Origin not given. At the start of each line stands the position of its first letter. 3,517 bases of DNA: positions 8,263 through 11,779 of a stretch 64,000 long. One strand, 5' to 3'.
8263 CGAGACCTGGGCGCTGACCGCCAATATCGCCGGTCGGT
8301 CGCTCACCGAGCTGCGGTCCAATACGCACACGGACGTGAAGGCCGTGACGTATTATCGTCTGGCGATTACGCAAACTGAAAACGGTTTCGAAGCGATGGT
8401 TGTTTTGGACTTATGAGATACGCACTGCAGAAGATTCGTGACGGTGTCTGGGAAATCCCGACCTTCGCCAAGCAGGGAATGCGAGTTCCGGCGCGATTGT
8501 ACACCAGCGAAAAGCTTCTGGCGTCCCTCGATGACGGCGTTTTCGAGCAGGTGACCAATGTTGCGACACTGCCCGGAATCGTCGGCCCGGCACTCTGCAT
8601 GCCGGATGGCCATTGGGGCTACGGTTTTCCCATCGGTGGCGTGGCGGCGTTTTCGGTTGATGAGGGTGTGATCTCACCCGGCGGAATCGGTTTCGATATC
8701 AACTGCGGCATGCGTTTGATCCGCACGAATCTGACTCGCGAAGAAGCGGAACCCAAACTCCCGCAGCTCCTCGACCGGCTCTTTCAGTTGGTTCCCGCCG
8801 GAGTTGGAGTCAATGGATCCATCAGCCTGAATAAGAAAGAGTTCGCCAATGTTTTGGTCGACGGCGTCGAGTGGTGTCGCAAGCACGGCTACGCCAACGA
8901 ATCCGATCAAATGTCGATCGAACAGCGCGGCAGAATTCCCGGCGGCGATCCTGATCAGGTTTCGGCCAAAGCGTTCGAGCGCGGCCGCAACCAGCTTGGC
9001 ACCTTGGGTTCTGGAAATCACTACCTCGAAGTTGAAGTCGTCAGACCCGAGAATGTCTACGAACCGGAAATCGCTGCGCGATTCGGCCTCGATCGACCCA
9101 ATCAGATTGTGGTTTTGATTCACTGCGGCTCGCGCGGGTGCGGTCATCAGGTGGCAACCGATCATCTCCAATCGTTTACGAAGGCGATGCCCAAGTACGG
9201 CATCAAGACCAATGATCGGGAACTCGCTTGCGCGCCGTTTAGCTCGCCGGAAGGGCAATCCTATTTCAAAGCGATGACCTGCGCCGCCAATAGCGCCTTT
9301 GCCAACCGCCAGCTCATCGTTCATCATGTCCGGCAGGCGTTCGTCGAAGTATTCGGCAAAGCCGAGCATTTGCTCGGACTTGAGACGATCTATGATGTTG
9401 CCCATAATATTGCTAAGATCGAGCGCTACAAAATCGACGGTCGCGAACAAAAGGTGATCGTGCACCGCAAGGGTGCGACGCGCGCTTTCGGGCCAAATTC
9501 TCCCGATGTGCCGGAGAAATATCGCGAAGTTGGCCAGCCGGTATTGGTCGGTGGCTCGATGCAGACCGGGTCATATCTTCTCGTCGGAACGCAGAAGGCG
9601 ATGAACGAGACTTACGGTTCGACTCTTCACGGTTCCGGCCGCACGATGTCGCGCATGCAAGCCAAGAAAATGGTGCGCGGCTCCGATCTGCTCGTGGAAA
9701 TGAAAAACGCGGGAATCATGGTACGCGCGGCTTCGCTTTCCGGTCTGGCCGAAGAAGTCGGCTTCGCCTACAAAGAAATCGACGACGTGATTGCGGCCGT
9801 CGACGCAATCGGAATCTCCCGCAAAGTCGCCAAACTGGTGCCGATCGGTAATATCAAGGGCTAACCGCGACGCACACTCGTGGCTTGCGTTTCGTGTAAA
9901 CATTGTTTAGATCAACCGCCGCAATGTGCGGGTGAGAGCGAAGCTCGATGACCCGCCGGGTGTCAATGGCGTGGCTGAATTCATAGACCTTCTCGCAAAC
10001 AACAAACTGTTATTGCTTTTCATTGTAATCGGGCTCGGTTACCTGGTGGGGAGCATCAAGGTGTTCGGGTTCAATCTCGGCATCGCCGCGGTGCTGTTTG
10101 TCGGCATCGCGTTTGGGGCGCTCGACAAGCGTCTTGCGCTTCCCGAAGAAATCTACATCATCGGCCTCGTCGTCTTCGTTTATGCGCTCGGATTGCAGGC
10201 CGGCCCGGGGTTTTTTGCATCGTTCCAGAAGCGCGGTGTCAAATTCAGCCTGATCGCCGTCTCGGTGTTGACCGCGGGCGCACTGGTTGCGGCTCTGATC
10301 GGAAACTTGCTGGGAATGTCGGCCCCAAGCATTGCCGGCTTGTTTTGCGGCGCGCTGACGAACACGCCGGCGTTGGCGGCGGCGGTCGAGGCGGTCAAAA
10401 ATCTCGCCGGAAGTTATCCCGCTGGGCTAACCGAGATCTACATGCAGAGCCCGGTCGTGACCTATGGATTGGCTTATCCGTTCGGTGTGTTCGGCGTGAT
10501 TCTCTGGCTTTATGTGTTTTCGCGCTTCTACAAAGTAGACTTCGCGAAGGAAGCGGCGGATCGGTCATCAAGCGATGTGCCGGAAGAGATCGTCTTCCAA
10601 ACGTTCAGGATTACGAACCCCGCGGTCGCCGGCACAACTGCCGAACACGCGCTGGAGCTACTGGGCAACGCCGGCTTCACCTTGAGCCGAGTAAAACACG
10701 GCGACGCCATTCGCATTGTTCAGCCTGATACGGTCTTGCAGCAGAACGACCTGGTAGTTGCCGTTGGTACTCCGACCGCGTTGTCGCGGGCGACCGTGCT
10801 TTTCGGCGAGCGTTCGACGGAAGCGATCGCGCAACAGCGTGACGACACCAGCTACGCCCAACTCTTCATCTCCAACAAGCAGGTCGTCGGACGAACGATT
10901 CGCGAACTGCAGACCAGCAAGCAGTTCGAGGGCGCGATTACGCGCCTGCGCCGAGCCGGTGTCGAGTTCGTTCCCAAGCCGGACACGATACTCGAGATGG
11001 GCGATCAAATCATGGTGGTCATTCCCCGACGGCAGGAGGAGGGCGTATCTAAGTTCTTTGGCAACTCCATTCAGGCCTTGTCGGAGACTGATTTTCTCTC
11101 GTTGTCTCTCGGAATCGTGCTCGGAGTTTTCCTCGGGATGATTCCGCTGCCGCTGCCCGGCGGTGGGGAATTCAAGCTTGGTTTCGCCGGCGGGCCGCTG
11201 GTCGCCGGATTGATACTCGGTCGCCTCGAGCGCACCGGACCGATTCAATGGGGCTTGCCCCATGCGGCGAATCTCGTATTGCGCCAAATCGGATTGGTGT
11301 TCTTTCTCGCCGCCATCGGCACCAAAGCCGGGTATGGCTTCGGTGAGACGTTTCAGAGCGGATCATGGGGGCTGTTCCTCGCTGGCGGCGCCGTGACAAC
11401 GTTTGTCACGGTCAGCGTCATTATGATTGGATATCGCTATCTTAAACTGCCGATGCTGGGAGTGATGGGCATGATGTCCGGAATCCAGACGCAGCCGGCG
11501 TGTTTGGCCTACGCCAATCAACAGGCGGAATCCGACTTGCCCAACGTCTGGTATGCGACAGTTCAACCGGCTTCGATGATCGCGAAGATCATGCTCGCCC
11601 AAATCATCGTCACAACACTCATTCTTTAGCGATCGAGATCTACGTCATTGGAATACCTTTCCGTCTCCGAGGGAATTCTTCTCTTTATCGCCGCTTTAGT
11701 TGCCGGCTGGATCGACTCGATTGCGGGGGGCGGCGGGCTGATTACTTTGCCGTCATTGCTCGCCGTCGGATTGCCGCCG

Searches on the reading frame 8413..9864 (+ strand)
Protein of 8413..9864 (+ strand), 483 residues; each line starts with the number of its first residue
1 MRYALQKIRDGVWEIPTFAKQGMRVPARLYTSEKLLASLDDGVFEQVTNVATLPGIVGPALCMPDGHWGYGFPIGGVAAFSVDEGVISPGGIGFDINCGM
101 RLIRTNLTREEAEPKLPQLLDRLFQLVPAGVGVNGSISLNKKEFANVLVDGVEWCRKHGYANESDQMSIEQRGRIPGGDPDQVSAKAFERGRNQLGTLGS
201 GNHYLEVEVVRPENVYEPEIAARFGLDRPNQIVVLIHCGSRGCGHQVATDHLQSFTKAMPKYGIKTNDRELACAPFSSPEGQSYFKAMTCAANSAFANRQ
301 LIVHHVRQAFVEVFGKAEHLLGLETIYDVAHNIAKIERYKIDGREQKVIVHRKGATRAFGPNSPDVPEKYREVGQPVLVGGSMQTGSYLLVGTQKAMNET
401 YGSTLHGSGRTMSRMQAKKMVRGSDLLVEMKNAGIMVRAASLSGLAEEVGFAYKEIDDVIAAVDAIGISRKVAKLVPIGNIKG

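Call 23: search_protein_families(library=pfam, proteins=[window:8413-9864:+], max_evalue=0.001)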
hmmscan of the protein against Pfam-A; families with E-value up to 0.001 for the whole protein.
window:8413-9864:+ (483 aa): 1 family
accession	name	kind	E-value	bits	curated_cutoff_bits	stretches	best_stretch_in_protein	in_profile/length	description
PF01139.22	RtcB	-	3.3e-165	550.9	27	1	46-483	1-426/426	tRNA-splicing ligase RtcB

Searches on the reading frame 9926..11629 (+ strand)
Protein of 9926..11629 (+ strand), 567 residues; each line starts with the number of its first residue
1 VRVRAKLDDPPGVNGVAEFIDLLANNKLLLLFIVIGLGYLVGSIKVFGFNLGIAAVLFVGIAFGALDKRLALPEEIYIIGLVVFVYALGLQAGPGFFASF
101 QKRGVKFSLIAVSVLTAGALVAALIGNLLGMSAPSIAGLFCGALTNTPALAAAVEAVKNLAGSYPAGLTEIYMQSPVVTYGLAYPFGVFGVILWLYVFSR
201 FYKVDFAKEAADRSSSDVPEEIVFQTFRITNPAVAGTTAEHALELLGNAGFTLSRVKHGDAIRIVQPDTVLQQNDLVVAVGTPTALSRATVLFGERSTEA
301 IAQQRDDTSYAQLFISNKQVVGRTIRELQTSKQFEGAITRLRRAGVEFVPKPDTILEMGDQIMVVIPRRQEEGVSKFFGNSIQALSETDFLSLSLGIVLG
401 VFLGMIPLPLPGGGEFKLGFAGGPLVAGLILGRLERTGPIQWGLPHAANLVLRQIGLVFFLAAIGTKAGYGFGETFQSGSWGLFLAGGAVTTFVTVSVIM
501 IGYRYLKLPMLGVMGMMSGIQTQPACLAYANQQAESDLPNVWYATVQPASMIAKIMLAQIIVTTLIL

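Call 23: search_protein_families(library=pfam, proteins=[window:9926-11629:+], max_evalue=0.001)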
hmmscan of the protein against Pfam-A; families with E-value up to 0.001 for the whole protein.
window:9926-11629:+ (567 aa): 2 families
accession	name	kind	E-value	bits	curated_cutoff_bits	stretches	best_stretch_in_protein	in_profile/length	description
PF06826.17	Asp-Al_Ex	-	1.4e-72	243.4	27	2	393-562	2-166/167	Predicted Permease Membrane Region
PF02080.26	TrkA_C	-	7.6e-19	67.8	27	2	316-379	8-71/71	TrkA-C domain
